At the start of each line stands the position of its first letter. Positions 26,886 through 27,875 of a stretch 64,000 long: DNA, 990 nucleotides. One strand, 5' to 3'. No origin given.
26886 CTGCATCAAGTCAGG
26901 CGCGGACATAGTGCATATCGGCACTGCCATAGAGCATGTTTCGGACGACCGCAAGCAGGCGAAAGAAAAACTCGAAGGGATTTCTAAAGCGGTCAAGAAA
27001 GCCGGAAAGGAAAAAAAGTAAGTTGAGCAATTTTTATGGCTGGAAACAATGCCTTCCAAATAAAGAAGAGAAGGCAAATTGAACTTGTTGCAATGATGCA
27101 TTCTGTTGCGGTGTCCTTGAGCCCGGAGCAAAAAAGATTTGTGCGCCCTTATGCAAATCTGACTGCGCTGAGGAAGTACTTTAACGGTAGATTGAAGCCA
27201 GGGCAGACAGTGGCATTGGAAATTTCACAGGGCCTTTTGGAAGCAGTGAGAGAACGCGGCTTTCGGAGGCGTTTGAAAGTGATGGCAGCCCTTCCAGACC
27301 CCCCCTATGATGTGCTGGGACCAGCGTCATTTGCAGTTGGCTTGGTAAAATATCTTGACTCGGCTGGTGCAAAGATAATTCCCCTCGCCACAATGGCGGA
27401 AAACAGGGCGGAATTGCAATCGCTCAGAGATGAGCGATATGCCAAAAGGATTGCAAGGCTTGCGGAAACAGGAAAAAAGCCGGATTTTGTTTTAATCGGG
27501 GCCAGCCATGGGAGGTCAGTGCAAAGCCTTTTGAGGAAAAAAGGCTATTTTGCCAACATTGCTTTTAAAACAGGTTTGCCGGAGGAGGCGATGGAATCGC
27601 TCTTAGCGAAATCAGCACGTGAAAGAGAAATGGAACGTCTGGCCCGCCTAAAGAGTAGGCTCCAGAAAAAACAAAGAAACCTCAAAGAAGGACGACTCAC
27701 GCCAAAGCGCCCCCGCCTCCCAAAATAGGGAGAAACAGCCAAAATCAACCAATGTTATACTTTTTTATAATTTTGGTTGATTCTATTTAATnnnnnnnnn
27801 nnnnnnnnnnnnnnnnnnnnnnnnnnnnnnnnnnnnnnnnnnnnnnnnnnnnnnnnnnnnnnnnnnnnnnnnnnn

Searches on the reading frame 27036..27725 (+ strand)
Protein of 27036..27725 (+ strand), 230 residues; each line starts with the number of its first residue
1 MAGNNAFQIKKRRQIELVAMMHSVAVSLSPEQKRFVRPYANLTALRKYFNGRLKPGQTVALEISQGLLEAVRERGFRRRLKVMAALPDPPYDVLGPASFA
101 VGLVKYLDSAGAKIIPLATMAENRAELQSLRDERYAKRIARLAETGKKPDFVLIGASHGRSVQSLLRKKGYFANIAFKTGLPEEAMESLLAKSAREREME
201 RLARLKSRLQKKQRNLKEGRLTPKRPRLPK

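Call 3: search_protein_families(library=pfam, proteins=[window:27036-27725:+], max_evalue=1)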
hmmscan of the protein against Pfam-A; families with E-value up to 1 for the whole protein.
window:27036-27725:+ (230 aa): 3 families
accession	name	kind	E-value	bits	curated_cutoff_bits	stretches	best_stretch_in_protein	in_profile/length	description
PF01963.22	TraB_PrgY_gumN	-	0.0038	17.5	26.8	1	126-171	212-259/263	TraB/PrgY/gumN family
PF04187.18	Cofac_haem_bdg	-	0.008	16.6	27.7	1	58-160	100-204/213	Haem-binding uptake, Tiki superfamily, ChaN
PF14117.11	DUF4287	-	0.14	12.7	27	1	170-207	4-42/60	Domain of unknown function (DUF4287)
